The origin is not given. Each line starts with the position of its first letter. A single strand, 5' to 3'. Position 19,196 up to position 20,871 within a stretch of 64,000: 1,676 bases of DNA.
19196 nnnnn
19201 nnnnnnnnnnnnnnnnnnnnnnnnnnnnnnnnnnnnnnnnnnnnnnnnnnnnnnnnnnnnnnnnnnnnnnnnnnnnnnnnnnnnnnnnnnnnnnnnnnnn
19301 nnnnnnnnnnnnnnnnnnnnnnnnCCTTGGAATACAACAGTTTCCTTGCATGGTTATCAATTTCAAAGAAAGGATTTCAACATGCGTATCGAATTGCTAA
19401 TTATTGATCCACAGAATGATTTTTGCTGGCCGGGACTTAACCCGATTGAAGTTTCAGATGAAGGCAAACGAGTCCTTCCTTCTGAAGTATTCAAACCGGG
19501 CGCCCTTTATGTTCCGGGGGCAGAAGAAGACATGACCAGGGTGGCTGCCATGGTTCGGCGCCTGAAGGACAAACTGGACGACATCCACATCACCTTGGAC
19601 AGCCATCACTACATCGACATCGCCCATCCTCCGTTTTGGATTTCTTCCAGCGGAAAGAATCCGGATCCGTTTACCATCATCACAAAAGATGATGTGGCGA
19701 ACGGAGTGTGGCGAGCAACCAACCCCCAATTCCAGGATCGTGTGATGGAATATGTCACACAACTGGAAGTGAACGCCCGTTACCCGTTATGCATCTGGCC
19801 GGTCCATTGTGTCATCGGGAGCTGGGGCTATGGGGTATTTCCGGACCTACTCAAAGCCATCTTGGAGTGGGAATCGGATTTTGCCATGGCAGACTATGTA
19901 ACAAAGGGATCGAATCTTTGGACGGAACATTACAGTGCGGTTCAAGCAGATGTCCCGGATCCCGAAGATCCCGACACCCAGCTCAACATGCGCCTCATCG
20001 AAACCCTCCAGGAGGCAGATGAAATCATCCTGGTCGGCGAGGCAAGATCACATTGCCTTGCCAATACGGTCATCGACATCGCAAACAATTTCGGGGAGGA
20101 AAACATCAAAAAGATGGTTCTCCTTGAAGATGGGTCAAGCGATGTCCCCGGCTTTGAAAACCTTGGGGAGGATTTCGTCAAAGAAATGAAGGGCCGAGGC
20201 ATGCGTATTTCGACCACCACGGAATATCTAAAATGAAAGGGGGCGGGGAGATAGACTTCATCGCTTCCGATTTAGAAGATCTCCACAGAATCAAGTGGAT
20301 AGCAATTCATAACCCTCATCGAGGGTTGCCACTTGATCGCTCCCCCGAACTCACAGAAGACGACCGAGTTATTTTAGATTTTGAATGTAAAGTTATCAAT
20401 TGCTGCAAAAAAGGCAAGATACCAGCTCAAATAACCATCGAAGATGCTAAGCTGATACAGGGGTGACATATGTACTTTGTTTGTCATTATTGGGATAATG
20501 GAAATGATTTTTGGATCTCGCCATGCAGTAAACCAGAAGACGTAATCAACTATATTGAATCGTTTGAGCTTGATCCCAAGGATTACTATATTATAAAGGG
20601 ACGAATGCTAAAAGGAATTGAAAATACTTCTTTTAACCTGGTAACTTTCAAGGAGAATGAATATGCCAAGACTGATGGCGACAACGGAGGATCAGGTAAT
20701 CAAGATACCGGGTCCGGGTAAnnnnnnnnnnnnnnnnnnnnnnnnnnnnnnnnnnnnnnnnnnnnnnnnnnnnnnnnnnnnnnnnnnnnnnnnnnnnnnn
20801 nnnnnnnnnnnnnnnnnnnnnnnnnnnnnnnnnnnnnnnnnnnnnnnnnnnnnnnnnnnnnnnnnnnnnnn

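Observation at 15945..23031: GC-richer plus-strand island encoding NADAR, a metallophosphoesterase, an SPFH/flotillin-like membrane protein, RNase H, PncA-type nicotinamidase and a vWA/MIDAS protein. Candidate acquired NAD/ADP-ribose counter-defence or defence module.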

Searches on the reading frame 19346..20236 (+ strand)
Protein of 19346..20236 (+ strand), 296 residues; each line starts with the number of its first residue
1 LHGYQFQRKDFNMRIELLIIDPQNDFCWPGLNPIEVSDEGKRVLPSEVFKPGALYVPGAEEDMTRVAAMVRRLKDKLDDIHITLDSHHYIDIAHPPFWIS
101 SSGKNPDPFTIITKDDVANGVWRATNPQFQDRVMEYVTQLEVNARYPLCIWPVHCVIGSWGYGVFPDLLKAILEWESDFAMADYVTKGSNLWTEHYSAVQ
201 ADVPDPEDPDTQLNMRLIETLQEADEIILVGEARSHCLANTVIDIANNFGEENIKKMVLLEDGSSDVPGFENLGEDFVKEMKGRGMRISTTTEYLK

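Call 5: search_protein_families(library=pfam, proteins=[window:19346-20236:+], max_evalue=0.01)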
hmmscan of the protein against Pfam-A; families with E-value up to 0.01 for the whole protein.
window:19346-20236:+ (296 aa): 1 family
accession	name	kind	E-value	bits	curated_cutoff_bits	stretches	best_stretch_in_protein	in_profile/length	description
PF00857.26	Isochorismatase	-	0.0053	17.3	27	0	216-267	103-151/175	Isochorismatase domain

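Call 9: search_protein_families(library=phrogs, proteins=[window:19346-20236:+], max_evalue=0.01)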
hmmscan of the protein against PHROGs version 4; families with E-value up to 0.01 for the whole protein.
window:19346-20236:+ (296 aa): 1 family
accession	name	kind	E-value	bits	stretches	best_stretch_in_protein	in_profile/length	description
phrog_19305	-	unknown function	0.0067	17.3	0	51-93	19-62/199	-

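Call 25: search_protein_families(library=padloc, proteins=[window:19346-20236:+], max_evalue=0.01)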
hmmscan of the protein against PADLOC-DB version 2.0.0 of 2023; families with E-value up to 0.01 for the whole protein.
window:19346-20236:+ (296 aa): 0 families

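Call 26: search_protein_families(library=ncbifam, proteins=[window:19346-20236:+], max_evalue=0.01)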
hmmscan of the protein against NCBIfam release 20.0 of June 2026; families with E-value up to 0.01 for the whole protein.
window:19346-20236:+ (296 aa): 1 family
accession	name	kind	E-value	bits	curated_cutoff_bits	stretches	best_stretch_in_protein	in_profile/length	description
NF008623.0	PRK11609.1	equivalog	1.1e-07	31.9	174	1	146-291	78-205/213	bifunctional nicotinamidase/pyrazinamidase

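Call 27: search_solved_structures(query=window:19346-20236:+, max_evalue=1, show_alignments=2)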
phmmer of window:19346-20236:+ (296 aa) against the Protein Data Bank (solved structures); distinct sequences matched with E-value up to 1: 7.
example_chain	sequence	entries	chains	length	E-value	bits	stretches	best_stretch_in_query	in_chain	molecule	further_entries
2h0r_A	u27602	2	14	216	0.00053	22.4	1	149-247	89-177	Nicotinamidase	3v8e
29iv_A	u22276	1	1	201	0.022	17.1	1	150-247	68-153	nicotinamidase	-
3pl1_A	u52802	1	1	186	0.039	16.3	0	150-248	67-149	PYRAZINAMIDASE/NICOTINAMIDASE PNCA (PZase)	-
6e4r_A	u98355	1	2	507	0.19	14.1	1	181-278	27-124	polypeptide N-acetylgalactosaminyltransferase 9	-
6e4q_A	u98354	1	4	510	0.19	14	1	181-278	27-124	polypeptide N-acetylgalactosaminyltransferase 9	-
9u8m_A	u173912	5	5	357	0.19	14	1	150-246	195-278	nicotinamidase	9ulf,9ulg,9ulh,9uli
6pz2_A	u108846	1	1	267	0.42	12.9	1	44-94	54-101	Dihydropteroate synthase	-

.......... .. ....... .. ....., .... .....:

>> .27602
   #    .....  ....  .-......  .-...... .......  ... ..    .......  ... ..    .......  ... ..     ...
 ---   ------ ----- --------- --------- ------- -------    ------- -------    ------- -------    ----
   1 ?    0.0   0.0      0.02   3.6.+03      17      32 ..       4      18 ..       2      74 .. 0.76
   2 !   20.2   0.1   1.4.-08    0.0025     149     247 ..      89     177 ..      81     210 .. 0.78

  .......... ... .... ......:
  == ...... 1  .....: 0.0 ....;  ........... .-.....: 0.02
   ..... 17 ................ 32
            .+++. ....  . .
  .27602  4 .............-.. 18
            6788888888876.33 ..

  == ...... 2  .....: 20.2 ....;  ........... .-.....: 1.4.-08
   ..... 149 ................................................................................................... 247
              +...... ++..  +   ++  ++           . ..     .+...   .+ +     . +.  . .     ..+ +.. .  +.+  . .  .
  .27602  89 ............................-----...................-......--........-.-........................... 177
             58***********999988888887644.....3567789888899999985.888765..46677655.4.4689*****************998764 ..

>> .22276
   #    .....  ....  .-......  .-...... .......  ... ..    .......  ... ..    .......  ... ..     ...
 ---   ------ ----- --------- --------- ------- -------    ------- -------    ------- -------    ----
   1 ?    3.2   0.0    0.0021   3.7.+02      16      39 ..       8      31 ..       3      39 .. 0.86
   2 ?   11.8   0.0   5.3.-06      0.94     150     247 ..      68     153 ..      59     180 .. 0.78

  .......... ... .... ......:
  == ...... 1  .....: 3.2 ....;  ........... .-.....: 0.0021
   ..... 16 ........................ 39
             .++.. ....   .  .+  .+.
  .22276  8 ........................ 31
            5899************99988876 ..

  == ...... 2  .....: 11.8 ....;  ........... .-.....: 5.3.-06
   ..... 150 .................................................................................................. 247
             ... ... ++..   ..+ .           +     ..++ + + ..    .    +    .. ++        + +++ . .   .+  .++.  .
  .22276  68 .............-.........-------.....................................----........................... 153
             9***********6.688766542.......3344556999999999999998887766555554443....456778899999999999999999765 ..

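Call 80: search_dna_similar(query=window:19346-20236:+, collection=phages, mode=protein, max_rows=40, max_evalue=0.001)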
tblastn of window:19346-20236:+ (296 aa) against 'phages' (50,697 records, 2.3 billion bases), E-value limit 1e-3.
Records with a match: 4; places in all: 4; records where one place covers at least 80% of the query: 3.
Best place of each record, by identity: <60% 4.
By first word of the organism name: uncultured 3; Bacteriophage 1.
By host as written in the record: - 4.
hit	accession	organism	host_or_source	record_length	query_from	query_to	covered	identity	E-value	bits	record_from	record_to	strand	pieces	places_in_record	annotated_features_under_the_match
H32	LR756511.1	uncultured phage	metagenomic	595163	14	295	95%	55.5%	1e-99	325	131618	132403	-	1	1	record has no annotation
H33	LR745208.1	uncultured phage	metagenomic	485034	5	287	96%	49.8%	3e-88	293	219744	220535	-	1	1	record has no annotation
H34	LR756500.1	uncultured phage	metagenomic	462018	17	293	94%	38.5%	1e-55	199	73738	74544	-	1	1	record has no annotation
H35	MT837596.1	Bacteriophage sp.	human fecal samples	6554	52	282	78%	32.6%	1e-31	129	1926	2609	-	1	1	record has no annotation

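Call 86: search_protein_representatives(protein=window:19346-20236:+)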
Query: 296 residues. Proteins with E-value up to 0.001 (for the whole library): 2392; up to 1e-10: 1661; up to 1e-30: 674. The best 150 are listed.
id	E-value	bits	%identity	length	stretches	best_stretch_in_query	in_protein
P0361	1.4e-96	339.7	34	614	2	50-289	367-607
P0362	5.7e-90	317.9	61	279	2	50-294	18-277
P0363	3.1e-85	302.4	57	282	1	14-295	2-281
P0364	5.2e-85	301.6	55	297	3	169-295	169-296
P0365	1.2e-84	300.5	56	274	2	51-295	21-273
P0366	1.4e-84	300.2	51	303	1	13-295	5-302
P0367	3.5e-84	298.9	54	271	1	14-293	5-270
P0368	4.5e-84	298.6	51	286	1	18-292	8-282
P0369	2.3e-83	296.3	54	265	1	16-295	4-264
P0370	5.3e-83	295.1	49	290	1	15-295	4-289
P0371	3.2e-82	292.5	53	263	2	51-294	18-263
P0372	6.5e-81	288.2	51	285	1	13-294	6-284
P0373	1.0e-79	284.3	53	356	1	51-295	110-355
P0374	4.1e-79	282.3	49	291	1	12-295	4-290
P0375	1.7e-78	280.2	51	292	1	14-295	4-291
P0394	7.2e-71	255.2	45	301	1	13-293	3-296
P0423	7.6e-66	238.7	44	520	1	12-292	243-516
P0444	6.9e-64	232.3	40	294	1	13-294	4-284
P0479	4.7e-59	216.4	39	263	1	50-293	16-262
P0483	8.0e-59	215.7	41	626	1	49-294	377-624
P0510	5.1e-57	209.7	41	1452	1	51-293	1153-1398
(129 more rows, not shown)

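Call 87: search_protein_families(library=pfam, proteins=[P0361, P0423, P0483, P0510, P0373, P0363, P0366, P0394, P0444, P0479], max_evalue=0.001)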
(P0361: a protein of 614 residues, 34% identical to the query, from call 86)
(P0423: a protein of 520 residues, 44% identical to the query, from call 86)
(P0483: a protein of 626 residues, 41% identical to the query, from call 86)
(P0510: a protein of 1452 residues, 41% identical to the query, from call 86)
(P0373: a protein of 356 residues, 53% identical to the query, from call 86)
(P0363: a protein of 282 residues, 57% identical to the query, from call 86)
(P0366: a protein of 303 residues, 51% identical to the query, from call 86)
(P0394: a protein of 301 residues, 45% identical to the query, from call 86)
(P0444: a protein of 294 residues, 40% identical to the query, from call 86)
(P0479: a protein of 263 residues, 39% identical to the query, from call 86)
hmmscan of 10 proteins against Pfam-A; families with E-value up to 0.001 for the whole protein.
P0361 (614 aa): 1 family
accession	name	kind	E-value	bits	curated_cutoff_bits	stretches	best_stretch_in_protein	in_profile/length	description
PF00857.26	Isochorismatase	-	8.7e-11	42.7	27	0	355-420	2-68/175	Isochorismatase domain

P0423 (520 aa): 1 family
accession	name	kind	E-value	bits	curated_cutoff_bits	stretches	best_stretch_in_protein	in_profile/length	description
PF00857.26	Isochorismatase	-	7.8e-05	23.3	27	0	248-385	3-83/175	Isochorismatase domain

P0483 (626 aa): 1 family
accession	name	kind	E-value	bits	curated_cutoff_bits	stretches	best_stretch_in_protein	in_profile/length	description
PF00857.26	Isochorismatase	-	1.8e-05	25.3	27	0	544-620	101-172/175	Isochorismatase domain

P0510 (1452 aa): 3 families
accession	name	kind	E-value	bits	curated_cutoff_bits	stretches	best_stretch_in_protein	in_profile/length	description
PF03351.22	DOMON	-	1.4e-08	35.4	32.7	1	409-456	3-54/124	DOMON domain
PF00857.26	Isochorismatase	-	0.0002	22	27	0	1329-1397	113-174/175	Isochorismatase domain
PF03188.21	Cytochrom_B561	-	0.00043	21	23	0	801-923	1-130/137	Eukaryotic cytochrome b561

P0373 (356 aa): 1 family
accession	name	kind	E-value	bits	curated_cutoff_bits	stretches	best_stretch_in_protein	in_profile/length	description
PF00857.26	Isochorismatase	-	6.3e-06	26.8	27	0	270-329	97-153/175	Isochorismatase domain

P0363 (282 aa): 1 family
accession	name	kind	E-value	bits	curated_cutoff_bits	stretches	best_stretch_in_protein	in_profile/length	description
PF00857.26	Isochorismatase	-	1.1e-05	26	27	0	200-278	103-174/175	Isochorismatase domain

P0366 (303 aa): 0 families

P0394 (301 aa): 0 families

P0444 (294 aa): 0 families

P0479 (263 aa): 1 family
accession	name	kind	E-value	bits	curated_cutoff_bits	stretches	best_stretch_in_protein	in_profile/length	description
PF00857.26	Isochorismatase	-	1.6e-06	28.8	27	0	3-59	3-53/175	Isochorismatase domain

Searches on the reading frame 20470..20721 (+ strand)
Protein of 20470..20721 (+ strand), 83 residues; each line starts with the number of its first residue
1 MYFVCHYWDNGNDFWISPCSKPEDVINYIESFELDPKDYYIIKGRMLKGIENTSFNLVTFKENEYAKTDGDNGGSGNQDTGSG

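Call 5: search_protein_families(library=pfam, proteins=[window:20470-20721:+], max_evalue=0.01)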
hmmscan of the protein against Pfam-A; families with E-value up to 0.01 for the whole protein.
window:20470-20721:+ (83 aa): 0 families

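Call 9: search_protein_families(library=phrogs, proteins=[window:20470-20721:+], max_evalue=0.01)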
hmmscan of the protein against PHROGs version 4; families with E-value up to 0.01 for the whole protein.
window:20470-20721:+ (83 aa): 0 families
